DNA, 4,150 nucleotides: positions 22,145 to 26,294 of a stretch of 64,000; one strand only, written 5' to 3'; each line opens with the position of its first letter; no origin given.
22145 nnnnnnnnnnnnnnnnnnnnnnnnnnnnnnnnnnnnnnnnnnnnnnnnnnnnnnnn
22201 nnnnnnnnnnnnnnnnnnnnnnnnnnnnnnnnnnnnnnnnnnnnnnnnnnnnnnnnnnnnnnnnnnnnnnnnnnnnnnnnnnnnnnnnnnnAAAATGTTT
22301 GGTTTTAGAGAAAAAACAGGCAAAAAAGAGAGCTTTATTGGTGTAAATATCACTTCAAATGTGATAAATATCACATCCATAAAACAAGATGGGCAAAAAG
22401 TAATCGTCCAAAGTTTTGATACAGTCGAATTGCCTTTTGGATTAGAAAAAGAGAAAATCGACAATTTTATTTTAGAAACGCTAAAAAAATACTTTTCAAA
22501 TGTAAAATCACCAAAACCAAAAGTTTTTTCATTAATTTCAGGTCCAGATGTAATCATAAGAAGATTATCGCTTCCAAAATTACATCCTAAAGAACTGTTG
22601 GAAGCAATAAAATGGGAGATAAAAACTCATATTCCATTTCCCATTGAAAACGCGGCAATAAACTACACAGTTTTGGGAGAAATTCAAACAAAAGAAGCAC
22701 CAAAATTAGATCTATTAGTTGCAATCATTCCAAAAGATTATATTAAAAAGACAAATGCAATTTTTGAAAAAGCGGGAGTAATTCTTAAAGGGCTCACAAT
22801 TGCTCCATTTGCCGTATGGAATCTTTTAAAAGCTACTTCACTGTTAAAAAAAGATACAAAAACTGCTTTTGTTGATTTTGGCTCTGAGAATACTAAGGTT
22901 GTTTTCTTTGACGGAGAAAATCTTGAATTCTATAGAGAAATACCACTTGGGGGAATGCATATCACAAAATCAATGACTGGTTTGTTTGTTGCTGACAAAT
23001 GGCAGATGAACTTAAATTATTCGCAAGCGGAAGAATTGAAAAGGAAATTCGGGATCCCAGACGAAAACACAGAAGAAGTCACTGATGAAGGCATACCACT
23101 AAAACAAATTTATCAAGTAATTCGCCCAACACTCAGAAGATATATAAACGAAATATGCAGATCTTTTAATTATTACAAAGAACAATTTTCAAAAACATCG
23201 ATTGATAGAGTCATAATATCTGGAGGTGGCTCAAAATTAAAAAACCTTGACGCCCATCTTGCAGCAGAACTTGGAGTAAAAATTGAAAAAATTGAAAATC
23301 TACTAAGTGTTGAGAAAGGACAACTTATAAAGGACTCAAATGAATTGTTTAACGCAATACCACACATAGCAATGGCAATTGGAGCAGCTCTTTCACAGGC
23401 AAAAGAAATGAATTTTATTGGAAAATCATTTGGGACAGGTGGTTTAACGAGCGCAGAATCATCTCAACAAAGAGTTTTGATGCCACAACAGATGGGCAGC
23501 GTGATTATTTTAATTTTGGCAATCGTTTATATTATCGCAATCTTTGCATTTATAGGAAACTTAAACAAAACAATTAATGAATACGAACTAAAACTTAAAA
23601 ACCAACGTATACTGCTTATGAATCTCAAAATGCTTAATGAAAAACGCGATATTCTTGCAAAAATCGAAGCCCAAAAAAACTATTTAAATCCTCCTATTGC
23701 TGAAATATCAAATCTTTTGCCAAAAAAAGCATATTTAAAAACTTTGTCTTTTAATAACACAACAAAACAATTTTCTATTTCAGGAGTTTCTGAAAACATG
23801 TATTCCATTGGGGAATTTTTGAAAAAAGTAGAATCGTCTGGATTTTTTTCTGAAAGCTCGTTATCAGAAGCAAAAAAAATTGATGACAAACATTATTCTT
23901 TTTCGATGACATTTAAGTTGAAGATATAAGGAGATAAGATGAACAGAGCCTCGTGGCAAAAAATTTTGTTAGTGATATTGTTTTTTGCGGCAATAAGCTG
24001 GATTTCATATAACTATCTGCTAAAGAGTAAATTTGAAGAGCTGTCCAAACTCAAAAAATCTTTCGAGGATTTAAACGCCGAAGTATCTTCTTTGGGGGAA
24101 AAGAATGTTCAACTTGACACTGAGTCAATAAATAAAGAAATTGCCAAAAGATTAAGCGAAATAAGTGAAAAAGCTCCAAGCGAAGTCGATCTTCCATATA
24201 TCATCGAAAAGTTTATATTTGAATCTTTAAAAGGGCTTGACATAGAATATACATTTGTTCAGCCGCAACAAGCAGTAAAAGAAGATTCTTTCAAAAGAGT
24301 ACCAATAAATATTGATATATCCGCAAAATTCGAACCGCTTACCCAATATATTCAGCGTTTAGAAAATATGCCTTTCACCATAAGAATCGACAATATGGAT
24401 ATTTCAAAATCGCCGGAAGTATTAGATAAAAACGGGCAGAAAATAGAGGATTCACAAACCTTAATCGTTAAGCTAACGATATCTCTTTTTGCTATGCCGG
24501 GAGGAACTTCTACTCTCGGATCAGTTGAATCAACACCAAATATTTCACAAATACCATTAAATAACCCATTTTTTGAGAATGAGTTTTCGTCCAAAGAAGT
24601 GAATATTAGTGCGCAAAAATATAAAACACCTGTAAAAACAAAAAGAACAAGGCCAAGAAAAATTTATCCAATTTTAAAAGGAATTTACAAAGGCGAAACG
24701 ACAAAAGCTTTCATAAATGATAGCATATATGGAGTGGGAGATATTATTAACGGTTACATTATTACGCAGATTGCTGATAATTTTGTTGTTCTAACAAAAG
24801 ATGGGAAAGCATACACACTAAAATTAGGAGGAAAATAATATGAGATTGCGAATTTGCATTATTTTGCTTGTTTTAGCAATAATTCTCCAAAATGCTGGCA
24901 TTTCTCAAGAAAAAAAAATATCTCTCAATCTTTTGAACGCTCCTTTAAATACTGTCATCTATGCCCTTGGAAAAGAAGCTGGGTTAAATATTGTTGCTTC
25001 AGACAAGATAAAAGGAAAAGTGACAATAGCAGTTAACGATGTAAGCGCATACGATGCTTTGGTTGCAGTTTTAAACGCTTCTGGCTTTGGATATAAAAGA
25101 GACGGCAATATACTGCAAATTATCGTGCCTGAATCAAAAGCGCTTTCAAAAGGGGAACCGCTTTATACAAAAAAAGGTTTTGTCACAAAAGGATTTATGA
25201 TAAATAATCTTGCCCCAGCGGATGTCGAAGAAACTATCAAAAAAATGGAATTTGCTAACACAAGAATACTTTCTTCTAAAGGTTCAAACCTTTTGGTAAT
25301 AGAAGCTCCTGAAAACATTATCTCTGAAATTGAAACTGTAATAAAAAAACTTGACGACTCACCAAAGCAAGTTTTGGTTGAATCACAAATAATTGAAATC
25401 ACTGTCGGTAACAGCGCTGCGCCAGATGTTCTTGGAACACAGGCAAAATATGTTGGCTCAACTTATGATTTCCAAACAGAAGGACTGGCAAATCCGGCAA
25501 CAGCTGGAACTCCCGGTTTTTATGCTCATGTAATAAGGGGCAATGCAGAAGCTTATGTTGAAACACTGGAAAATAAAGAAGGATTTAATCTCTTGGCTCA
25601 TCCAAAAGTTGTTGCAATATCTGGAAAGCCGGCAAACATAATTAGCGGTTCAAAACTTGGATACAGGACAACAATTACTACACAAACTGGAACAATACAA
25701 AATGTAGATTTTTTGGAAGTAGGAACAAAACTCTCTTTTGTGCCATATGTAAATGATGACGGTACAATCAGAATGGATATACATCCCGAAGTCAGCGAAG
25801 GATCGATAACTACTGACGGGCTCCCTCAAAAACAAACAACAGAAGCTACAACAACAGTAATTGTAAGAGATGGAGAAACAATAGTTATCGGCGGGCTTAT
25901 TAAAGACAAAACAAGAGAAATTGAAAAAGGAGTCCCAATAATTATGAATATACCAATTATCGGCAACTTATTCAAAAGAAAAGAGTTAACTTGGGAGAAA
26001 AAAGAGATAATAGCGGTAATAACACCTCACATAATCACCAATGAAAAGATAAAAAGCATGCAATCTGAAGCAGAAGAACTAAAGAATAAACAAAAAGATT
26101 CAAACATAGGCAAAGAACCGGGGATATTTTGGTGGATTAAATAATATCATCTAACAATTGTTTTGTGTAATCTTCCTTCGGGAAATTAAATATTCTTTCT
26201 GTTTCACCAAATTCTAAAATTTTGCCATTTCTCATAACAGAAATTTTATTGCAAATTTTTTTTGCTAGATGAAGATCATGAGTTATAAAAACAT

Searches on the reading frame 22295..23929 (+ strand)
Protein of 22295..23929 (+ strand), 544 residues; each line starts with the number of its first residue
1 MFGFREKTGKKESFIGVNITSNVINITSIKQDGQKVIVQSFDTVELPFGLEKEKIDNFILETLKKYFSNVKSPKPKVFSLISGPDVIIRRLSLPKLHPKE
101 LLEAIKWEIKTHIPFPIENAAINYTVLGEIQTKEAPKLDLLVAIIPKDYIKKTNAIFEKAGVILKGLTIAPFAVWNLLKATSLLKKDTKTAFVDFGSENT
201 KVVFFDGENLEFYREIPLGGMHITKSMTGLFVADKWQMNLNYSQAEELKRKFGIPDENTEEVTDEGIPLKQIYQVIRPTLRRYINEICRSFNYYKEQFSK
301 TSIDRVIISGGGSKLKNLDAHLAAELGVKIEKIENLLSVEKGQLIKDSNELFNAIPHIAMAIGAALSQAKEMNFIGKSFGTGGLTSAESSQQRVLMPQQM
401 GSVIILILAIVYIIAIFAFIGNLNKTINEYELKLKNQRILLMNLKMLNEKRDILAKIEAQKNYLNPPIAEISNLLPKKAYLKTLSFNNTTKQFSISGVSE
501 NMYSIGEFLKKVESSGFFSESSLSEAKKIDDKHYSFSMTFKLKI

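Call 8: search_protein_families(library=pfam, proteins=[window:22295-23929:+], max_evalue=0.01)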
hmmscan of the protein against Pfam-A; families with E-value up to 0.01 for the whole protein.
window:22295-23929:+ (544 aa): 4 families
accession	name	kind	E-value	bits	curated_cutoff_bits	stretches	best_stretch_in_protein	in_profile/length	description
PF11104.14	PilM_2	-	8e-30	104.4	27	1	16-367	1-338/340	Type IV pilus assembly protein PilM;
PF05137.18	PilN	-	3.6e-11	43.4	22.8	1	469-542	4-78/78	Fimbrial assembly protein (PilN)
PF14450.12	FtsA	-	1.3e-09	38.9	31.8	1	191-329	1-106/127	Cell division protein FtsA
PF06723.19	MreB_Mbl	-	5.2e-05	22.7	27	1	190-339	147-311/327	MreB/Mbl protein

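Call 41: find_related_loci(query=A2, collection=metagenome_contigs, flank=10000)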
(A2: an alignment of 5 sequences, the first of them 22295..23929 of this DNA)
Query A2 (544 aa) in metagenome_contigs; peptide patterns used: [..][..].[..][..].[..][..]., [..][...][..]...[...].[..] (x = any residue, [..] = any of these).
299 stretches matched a pattern; 20 encode a relative of the query (tblastn E <= 1e-3); 20 distinct loci.
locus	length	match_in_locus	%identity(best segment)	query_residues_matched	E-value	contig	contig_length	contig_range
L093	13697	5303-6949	58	1-544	0e+0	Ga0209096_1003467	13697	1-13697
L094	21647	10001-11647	57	1-544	0e+0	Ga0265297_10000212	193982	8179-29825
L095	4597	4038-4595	100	1-186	1e-116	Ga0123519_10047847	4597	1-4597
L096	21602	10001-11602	34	11-542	6e-100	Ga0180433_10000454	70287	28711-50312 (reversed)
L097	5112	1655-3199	34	10-527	6e-99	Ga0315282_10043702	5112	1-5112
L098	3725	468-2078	29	6-542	1e-73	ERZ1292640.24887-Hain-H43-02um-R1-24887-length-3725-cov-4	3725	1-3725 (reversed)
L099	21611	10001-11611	39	6-542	2e-134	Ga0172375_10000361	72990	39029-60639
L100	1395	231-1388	36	12-395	4e-74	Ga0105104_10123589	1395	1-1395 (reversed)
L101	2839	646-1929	25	86-520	2e-38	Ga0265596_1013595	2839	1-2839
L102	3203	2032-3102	27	86-464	8e-36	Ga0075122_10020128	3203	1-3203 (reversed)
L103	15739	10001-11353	26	88-542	8e-35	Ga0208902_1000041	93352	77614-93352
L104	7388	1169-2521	26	88-542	7e-35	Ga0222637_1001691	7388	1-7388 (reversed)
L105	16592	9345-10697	26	88-542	8e-35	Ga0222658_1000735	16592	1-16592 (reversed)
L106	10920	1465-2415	28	10-330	1e-31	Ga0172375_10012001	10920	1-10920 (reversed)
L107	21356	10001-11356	25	52-515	1e-29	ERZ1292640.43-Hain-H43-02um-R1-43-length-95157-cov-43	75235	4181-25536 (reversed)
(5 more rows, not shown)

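Call 46: find_homologous_proteins(query=A3, max_evalue=1e-20)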
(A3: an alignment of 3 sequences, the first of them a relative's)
Query A3 (3 sequences) (252 aa, profile of the alignment): 6961 proteins with E <= 1e-20 among 8000 candidates; the best 120 are listed.
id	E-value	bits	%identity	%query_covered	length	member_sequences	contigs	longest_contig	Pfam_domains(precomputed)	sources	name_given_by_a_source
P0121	5.8e-128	444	100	100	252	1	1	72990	PF01478.24,PF06750.19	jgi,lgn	-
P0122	2.7e-121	422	36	96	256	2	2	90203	PF01478.24,PF06750.19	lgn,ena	-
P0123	3.9e-118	412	59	90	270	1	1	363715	PF01478.24,PF06750.19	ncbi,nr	ncbi:MAG: prepilin peptidase [Candidatus Saganbacteria bacterium]|nr:prepilin peptidase [Candidatus 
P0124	1.1e-102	361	56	100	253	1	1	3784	PF01478.24,PF06750.19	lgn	-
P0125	2.1e-98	347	61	100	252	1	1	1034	PF01478.24,PF06750.19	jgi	jgi:leader peptidase (prepilin peptidase)/N-methyltransferase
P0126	9.6e-94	332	54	96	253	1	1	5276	PF01478.24,PF06750.19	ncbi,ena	-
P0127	4.2e-89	316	52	97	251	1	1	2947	PF01478.24,PF06750.19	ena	-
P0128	5.8e-88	313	47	100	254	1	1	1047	PF01478.24,PF06750.19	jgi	jgi:leader peptidase (prepilin peptidase) / N-methyltransferase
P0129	5.4e-85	303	50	96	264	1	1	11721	PF01478.24,PF06750.19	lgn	-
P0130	5.0e-84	300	46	100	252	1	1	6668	PF01478.24,PF06750.19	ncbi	-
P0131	3.2e-83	297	43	99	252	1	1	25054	PF01478.24,PF06750.19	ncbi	ncbi:prepilin peptidase [Candidatus Margulisiibacteriota bacterium]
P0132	9.9e-83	296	41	96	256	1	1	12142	PF01478.24,PF06750.19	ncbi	-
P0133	2.4e-81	291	44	97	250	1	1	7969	PF01478.24,PF06750.19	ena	-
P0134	5.0e-79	283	39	99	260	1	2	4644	PF01478.24,PF06750.19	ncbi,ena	-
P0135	1.1e-78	282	43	96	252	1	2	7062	PF01478.24,PF06750.19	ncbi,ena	ncbi:MAG: prepilin peptidase [Candidatus Margulisiibacteriota bacterium]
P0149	1.7e-76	275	40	99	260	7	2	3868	PF01478.24,PF06750.19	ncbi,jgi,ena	-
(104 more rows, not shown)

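Call 48: find_encoding_contigs(protein=P0129, flank=10000, max_places=3)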
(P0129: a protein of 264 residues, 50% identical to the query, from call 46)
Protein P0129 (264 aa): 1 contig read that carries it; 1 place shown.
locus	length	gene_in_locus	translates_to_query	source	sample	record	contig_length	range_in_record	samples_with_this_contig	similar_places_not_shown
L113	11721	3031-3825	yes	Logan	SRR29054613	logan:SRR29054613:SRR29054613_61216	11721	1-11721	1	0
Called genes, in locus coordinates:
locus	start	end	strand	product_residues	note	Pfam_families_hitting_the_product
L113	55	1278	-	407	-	PF28597:T2SSF_N (weak), PF00482:T2SSF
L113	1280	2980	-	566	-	PF05157:MshEN, PF00437:T2SSE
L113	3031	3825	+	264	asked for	PF06750:A24_N_bact, PF01478:Peptidase_A24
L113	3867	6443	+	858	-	PF04932:Wzy_C, PF00515:TPR_1 (faint), PF07719:TPR_2 (faint), PF13181:TPR_8 (faint), PF13414:TPR_11 (faint), PF13424:TPR_12 (faint), PF13428:TPR_14 (faint), PF13431:TPR_17 (weak), +4 more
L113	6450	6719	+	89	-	PF04977:DivIC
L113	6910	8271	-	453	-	PF00072:Response_reg, PF00158:Sigma54_activat, PF14532:Sigma54_activ_2, PF25601:AAA_lid_14, PF02954:HTH_8 (weak)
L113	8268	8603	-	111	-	-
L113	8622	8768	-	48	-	-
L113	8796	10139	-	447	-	PF00072:Response_reg, PF00158:Sigma54_activat, PF14532:Sigma54_activ_2, PF07728:AAA_5 (weak), PF25601:AAA_lid_14, PF02954:HTH_8 (faint)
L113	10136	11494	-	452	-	PF00309:Sigma54_AID, PF04963:Sigma54_CBD, PF04552:Sigma54_DBD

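Call 68: find_encoding_contigs(protein=P0149, flank=10000, max_places=6)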
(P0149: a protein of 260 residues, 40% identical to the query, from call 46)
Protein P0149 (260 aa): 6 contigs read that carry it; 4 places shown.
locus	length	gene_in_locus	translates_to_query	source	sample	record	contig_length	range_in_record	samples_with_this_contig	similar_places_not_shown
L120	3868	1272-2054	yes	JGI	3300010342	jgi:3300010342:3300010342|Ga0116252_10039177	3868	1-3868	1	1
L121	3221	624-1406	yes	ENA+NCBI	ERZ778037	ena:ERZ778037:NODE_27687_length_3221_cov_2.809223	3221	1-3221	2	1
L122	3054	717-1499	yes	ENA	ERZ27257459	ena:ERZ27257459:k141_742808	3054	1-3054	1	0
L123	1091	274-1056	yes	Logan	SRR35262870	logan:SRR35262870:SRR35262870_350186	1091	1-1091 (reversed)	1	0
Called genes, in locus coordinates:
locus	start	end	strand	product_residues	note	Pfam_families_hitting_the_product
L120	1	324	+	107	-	?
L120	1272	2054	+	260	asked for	PF06750:A24_N_bact, PF01478:Peptidase_A24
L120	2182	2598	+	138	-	PF01909:NTP_transf_2 (weak), PF18765:Polbeta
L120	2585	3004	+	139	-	PF01934:HepT-like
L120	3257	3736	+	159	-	PF07963:N_methyl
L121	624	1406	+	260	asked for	PF06750:A24_N_bact, PF01478:Peptidase_A24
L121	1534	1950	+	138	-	PF01909:NTP_transf_2 (weak), PF18765:Polbeta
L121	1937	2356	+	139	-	PF01934:HepT-like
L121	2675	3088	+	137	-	-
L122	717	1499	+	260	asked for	PF06750:A24_N_bact, PF01478:Peptidase_A24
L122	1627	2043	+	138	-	PF01909:NTP_transf_2 (weak), PF18765:Polbeta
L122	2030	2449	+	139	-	PF01934:HepT-like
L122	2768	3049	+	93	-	-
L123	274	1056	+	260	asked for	PF06750:A24_N_bact, PF01478:Peptidase_A24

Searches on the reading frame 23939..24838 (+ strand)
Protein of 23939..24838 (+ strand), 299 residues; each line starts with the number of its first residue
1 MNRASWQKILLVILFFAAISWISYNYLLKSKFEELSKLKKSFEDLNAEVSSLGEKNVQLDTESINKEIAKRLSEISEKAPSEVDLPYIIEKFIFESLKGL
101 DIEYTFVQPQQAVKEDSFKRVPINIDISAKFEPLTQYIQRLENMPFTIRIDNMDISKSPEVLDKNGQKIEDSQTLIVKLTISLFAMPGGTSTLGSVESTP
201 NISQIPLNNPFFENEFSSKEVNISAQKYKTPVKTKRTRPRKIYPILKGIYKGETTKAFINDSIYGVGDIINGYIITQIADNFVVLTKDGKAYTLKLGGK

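Call 8: search_protein_families(library=pfam, proteins=[window:23939-24838:+], max_evalue=0.01)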
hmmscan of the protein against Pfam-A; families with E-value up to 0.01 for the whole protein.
window:23939-24838:+ (299 aa): 5 families
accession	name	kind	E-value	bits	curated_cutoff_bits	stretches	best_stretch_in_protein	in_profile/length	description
PF04350.18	PilO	-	7e-10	39.7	22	1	35-165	8-128/145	Pilus assembly protein, PilO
PF10741.14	T2SSM_b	-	1.7e-06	28.4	21.7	1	105-184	35-110/111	Type II secretion system (T2SS), protein M subtype b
PF23893.1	Y4YQ_C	-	6.7e-05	23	27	1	249-294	6-53/53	Uncharacterised protein Y4YQ C-terminal domain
PF23862.1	CdsD_C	-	0.00027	21.3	27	1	254-293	15-54/56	CdsD C-terminal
PF19579.4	FtsL_2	-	0.0011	19.2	24.6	1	10-80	18-91/100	Bacteriodetes cell division protein (FtsL-like)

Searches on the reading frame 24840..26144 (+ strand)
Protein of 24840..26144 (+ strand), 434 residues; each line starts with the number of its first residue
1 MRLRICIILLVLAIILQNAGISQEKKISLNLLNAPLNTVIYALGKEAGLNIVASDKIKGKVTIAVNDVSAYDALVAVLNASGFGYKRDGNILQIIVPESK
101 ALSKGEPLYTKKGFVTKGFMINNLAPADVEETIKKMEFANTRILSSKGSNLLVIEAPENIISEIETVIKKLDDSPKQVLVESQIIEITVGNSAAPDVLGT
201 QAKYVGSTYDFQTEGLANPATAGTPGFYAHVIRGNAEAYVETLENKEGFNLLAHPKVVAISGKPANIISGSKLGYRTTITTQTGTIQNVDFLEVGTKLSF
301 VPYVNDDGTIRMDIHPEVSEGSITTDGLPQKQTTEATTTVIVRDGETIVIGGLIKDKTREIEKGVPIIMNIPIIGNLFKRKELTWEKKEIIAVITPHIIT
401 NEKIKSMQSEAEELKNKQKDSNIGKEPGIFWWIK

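Call 9: search_protein_families(library=ncbifam, proteins=[window:24840-26144:+], max_evalue=0.01)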
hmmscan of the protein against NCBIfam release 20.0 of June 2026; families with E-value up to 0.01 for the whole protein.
window:24840-26144:+ (434 aa): 8 families
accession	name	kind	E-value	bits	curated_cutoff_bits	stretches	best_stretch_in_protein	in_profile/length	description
TIGR02517.1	type_II_gspD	equivalog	2.6e-60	204.5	351.35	2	141-403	301-594/600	type II secretion system secretin GspD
TIGR02515.1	IV_pilus_PilQ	subfamily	1.2e-55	189.3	284.35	2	237-399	262-427/428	type IV pilus secretin PilQ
NF010083.0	PRK13568.1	equivalog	3.3e-32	111.8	554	1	15-400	16-418/419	DNA uptake porin HofQ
TIGR02519.1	pilus_MshL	equivalog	3e-31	108.5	250.2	1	151-399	9-290/290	pilus (MSHA type) biogenesis protein MshL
NF007851.2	PRK10560.1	exception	3.4e-31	108.5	598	1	8-401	5-411/412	DNA uptake porin HofQ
TIGR02516.1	type_III_yscC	equivalog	1.9e-28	99.2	238.45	1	137-400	195-462/463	type III secretion system outer membrane ring subunit SctC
NF042912.1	Amuc_1098_fam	equivalog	9.7e-18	63.6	750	1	332-399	729-796/805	Amuc_1098 family type IV pilus outer membrane protein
NF011873.0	PRK15346.1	equivalog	2.6e-12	46.2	524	1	140-382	235-477/499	EscC/YscC/HrcC family type III secretion system outer membrane ring protein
